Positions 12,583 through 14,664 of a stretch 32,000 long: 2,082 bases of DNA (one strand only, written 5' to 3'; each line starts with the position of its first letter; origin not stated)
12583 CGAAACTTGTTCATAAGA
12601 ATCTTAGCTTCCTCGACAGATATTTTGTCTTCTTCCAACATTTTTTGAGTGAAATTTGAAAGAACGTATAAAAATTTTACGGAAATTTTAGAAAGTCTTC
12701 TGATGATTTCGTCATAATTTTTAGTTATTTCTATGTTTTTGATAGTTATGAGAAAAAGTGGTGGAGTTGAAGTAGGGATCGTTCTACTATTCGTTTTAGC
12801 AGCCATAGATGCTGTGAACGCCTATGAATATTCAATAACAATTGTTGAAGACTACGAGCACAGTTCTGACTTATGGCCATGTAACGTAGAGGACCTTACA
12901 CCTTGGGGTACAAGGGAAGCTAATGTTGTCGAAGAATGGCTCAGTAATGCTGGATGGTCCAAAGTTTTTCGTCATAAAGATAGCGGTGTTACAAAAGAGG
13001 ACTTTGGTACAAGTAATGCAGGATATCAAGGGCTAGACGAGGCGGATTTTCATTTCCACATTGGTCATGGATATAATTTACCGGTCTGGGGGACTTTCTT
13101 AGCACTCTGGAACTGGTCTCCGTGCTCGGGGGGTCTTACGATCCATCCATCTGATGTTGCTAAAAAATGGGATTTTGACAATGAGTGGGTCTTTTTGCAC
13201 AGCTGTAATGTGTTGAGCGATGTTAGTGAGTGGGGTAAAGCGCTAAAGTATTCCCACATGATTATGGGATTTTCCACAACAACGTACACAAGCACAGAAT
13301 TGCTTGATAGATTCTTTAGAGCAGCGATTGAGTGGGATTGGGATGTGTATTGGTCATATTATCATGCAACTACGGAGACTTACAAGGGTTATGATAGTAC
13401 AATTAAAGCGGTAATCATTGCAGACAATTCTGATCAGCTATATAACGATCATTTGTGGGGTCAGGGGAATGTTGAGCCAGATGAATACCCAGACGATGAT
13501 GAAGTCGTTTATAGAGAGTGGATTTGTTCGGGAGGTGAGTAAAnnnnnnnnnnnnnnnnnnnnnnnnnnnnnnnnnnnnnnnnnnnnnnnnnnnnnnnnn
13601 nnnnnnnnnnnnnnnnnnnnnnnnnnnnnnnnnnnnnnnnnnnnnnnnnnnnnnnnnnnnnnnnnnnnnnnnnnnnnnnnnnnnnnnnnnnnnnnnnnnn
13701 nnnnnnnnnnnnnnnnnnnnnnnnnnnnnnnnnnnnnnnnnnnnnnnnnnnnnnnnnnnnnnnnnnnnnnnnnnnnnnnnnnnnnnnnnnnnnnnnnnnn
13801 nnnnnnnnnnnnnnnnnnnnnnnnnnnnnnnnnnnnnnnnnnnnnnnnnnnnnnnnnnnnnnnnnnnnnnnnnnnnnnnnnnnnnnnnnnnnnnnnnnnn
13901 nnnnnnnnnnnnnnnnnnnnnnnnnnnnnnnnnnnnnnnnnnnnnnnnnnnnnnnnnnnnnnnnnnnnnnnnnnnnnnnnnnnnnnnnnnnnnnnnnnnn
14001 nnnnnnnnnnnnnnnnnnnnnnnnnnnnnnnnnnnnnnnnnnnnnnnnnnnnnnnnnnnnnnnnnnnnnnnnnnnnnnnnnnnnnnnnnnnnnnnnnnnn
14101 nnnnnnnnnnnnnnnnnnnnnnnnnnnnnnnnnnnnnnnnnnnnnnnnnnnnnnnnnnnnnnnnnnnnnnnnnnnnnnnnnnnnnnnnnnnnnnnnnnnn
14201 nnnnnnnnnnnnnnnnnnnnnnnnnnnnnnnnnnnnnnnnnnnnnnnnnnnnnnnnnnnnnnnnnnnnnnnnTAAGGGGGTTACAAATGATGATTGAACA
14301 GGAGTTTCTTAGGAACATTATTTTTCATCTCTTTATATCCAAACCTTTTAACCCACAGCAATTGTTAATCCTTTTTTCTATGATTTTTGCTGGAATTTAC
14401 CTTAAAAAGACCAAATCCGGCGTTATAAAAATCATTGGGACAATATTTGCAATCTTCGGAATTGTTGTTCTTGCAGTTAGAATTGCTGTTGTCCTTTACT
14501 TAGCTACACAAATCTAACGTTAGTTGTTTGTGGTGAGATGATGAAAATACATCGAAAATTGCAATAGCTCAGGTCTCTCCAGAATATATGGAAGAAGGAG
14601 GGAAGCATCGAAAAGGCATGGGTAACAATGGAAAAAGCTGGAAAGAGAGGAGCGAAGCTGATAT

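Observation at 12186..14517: Candidate undescribed module: membrane-tethered wHTH regulator divergent from a secreted peptidase-like / PepSY-like / miniprotein operon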

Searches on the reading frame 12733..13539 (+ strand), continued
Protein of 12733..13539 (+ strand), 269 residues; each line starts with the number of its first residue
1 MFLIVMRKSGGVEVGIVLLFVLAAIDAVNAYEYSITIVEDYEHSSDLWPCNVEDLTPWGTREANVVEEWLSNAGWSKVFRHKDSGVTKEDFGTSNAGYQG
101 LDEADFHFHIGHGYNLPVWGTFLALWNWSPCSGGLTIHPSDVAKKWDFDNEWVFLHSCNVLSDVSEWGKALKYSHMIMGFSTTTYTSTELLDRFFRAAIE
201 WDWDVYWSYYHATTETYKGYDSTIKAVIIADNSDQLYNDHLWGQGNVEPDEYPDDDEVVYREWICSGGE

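Call 42: search_solved_structures(query=A1, max_evalue=10, show_alignments=5)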
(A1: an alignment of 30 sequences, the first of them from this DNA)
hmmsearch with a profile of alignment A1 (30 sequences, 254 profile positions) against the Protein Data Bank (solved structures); distinct sequences matched with E-value up to 10: 1.
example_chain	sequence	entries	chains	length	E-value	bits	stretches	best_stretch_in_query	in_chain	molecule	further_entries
9iho_J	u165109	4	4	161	0.36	13.4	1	10-78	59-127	NADH-ubiquinone oxidoreductase chain 6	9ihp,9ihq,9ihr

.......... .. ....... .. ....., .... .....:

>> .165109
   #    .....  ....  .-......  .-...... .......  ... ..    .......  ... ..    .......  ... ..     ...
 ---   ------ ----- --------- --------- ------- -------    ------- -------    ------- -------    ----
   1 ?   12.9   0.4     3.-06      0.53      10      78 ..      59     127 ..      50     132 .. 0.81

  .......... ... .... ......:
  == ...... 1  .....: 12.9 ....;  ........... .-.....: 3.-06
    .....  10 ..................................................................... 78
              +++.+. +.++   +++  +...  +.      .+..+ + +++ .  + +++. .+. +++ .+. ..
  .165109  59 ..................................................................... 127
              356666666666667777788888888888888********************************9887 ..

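Call 61: search_protein_families(library=pfam, proteins=[L014:608-1675:+, L014:1657-1890:+, L014:3862-4131:+, L023:2871-3572:+, L022:2990-3775:+], max_evalue=0.01)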
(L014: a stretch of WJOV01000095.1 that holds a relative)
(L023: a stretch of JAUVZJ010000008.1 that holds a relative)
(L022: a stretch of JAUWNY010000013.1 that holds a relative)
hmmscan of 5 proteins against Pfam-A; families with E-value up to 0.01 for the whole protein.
L014:608-1675:+ (356 aa): 0 families

L014:1657-1890:+ (78 aa): 2 families
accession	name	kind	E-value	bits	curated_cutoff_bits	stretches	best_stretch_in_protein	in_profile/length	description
PF17410.7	Stevor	-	5.4e-05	23.3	25.4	1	31-73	221-263/275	Subtelomeric Variable Open Reading frame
PF02009.21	RIFIN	-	0.006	17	32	1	41-78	279-316/327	Rifin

L014:3862-4131:+ (90 aa): 0 families

L023:2871-3572:+ (234 aa): 0 families

L022:2990-3775:+ (262 aa): 1 family
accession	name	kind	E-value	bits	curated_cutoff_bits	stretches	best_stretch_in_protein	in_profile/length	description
PF19872.4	DUF6345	-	1.6e-49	168.8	26.9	1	39-258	1-217/221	Family of unknown function (DUF6345)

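Call 67: search_protein_families(library=padloc, proteins=[window:12748-13539:+], max_evalue=0.1)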
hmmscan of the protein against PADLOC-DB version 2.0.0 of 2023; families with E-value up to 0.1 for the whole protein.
window:12748-13539:+ (264 aa): 0 families

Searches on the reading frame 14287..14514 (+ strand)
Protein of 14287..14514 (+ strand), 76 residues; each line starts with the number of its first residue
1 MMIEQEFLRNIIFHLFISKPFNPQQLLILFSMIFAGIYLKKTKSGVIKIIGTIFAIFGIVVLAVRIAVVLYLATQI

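Call 4: search_protein_families(library=pfam, proteins=[window:14287-14514:+], max_evalue=1)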
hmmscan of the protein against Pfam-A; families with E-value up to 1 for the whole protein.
seq(76 aa): 1 family
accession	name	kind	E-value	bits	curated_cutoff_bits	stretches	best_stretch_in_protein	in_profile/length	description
PF02656.20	DUF202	-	0.27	12.2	23.4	1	30-67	18-60/68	Domain of unknown function (DUF202)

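Call 5: search_protein_families(library=ncbifam, proteins=[window:14287-14514:+], max_evalue=1)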
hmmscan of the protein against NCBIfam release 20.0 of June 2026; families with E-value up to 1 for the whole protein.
seq(76 aa): 1 family
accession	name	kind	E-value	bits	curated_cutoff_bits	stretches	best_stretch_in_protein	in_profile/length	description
NF052432.1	TC0500_fam_Inc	equivalog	0.95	8.8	240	0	45-74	44-73/214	TC0500 family inclusion membrane protein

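Call 67: search_protein_families(library=padloc, proteins=[window:14287-14514:+], max_evalue=0.1)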
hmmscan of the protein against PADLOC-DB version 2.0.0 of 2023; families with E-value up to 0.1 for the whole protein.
window:14287-14514:+ (76 aa): 0 families
